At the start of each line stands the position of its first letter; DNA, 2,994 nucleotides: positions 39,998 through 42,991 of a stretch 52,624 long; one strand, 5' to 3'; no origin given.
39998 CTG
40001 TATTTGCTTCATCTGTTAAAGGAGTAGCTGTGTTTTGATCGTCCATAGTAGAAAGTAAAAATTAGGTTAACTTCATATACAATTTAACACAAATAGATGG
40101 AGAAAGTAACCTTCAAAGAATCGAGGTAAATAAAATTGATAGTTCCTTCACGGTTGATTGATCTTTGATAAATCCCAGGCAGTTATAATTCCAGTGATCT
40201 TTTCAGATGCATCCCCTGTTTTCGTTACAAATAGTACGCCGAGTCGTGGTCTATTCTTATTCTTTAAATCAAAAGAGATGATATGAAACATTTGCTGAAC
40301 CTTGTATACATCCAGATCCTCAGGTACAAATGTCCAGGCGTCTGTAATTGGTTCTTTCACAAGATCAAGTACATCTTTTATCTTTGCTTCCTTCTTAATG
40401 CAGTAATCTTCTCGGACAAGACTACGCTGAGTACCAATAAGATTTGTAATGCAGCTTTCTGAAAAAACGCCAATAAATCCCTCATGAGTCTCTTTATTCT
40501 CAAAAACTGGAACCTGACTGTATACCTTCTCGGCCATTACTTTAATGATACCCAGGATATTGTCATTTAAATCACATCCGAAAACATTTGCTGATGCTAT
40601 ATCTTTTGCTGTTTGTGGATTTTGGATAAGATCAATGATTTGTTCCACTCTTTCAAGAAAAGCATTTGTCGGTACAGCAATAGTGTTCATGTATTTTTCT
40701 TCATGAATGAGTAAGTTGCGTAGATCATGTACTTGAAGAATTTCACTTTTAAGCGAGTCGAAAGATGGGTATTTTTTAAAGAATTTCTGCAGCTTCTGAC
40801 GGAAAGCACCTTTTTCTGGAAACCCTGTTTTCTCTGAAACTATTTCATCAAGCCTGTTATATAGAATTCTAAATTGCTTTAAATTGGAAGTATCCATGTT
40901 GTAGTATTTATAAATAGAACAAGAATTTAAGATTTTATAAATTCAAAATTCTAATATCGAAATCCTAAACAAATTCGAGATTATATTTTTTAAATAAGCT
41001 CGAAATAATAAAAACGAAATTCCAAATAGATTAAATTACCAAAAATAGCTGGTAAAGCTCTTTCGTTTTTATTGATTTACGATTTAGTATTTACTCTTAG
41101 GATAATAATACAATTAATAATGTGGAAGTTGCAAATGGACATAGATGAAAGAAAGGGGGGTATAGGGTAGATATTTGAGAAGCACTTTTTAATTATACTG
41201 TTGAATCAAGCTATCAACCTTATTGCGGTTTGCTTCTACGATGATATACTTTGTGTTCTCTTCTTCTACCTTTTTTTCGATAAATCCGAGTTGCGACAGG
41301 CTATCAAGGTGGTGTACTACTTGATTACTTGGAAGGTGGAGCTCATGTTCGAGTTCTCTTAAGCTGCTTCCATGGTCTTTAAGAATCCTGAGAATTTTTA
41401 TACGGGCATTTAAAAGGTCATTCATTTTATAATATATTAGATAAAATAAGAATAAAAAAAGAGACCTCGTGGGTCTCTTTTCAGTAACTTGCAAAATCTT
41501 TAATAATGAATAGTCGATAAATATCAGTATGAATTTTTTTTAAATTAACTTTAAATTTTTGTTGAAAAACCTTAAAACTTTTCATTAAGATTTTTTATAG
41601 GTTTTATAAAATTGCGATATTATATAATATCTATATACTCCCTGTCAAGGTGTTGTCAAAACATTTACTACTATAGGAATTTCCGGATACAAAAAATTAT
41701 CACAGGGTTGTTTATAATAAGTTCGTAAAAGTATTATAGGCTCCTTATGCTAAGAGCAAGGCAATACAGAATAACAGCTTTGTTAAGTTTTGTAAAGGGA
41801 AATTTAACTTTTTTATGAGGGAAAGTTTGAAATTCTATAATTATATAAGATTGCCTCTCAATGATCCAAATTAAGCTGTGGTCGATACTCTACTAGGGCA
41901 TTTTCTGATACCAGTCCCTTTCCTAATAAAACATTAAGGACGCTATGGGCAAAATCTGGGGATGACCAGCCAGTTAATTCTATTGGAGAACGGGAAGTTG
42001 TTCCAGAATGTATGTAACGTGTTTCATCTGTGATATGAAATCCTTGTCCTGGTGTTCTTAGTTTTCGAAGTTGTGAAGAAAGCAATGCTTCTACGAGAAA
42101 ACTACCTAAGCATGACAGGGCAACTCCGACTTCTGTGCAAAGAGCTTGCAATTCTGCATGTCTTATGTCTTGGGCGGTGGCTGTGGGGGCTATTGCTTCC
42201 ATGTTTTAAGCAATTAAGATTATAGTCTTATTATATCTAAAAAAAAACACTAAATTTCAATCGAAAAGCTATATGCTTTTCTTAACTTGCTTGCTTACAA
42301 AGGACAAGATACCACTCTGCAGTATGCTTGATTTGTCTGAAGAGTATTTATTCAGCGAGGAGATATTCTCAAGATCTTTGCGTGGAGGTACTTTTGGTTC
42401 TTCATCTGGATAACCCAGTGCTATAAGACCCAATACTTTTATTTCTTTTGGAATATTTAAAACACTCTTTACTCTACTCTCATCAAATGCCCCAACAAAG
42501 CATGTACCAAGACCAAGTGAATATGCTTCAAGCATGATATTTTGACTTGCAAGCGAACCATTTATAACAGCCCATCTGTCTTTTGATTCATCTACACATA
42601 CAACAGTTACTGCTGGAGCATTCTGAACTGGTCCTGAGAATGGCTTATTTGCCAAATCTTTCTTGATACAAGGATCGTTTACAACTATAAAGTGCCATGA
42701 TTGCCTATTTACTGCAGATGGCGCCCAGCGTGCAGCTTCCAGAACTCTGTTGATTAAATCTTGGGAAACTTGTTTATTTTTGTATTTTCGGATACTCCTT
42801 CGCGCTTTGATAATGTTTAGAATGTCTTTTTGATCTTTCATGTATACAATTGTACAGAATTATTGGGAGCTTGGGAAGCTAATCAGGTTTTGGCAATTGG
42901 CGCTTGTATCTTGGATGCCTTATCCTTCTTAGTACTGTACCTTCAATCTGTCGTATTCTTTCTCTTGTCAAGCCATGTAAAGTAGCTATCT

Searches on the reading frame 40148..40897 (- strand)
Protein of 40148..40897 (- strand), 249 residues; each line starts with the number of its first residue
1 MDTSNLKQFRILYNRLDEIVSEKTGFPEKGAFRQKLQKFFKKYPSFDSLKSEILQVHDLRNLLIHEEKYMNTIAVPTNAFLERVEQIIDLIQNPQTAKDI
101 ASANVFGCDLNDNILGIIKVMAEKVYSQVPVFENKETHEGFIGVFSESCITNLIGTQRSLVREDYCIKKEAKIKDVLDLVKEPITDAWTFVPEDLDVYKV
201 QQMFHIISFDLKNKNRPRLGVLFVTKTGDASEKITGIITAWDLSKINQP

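Call 3: search_protein_families(library=pfam, proteins=[window:40148-40897:-], max_evalue=0.1)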
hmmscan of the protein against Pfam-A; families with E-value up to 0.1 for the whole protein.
window:40148-40897:- (249 aa): 1 family
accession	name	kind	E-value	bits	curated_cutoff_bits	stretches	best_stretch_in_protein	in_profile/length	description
PF00571.33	CBS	-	1.7e-06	28.7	24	1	97-151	1-52/57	CBS domain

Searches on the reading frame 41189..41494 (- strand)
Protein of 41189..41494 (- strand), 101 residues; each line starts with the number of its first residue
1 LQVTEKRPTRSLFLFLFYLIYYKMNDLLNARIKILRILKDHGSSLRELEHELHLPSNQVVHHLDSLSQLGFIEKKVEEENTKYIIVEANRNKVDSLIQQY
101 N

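Call 3: search_protein_families(library=pfam, proteins=[window:41189-41494:-], max_evalue=0.1)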
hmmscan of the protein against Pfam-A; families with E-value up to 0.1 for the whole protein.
window:41189-41494:- (101 aa): 16 families
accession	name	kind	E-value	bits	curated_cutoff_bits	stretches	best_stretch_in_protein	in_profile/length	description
PF09339.16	HTH_IclR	-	0.00012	22.2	22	1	33-74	7-50/52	IclR helix-turn-helix domain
PF12840.13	HTH_20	-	0.00017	22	27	1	31-73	6-49/51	Helix-turn-helix domain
PF01022.26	HTH_5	-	0.00032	21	22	1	30-74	3-47/47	Bacterial regulatory protein, arsR family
PF25212.1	HVO_A0114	-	0.0019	18.4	27.6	1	29-86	22-79/84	HVO_A0114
PF01978.25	TrmB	-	0.002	18.3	25.6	1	37-87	17-66/68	Sugar-specific transcriptional regulator TrmB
PF21476.4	PF0610-like_N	-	0.0022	18.6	33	1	31-66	3-38/50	PF0610-like, N-terminal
PF14394.12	DUF4423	-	0.0035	17.6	30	1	33-77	27-71/165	Domain of unknown function (DUF4423)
PF08221.17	HTH_9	-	0.0055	17.2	23.4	1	34-72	18-57/62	RNA polymerase III subunit RPC82 helix-turn-helix domain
PF24266.1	HTH_HVO_0163_N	-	0.0068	16.9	31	1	34-85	7-59/70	HVO_0163, N-terminal HTH domain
PF21980.2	MksE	-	0.009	16.8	27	1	7-88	69-154/163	Condensin complex protein MksE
PF01726.22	LexA_DNA_bind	-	0.0092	16.2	23.7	1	40-75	23-59/65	LexA DNA binding domain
PF12802.13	MarR_2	-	0.012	16.2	27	1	32-78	8-56/61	MarR family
PF08784.17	RPA_C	-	0.013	16.6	22.6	1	36-72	63-99/106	Replication protein A C terminal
PF10007.15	DUF2250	-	0.016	15.7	24.4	1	32-76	11-56/93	Uncharacterized protein conserved in archaea (DUF2250)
PF13463.12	HTH_27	-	0.019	15.7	22.2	1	34-87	8-63/68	Winged helix DNA-binding domain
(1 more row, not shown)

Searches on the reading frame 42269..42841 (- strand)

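Call 3: search_protein_families(library=pfam, proteins=[window:42269-42841:-], max_evalue=0.1)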
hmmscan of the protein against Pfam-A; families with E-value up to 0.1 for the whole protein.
window:42269-42841:- (190 aa): 2 families
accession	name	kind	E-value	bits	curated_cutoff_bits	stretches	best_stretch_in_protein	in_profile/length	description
PF00881.29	Nitroreductase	-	1.1e-33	117.2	23.5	2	11-73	1-63/167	Nitroreductase family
PF14512.11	TM1586_NiRdase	-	6.3e-21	75.4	27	3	98-170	87-160/215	Putative TM nitroreductase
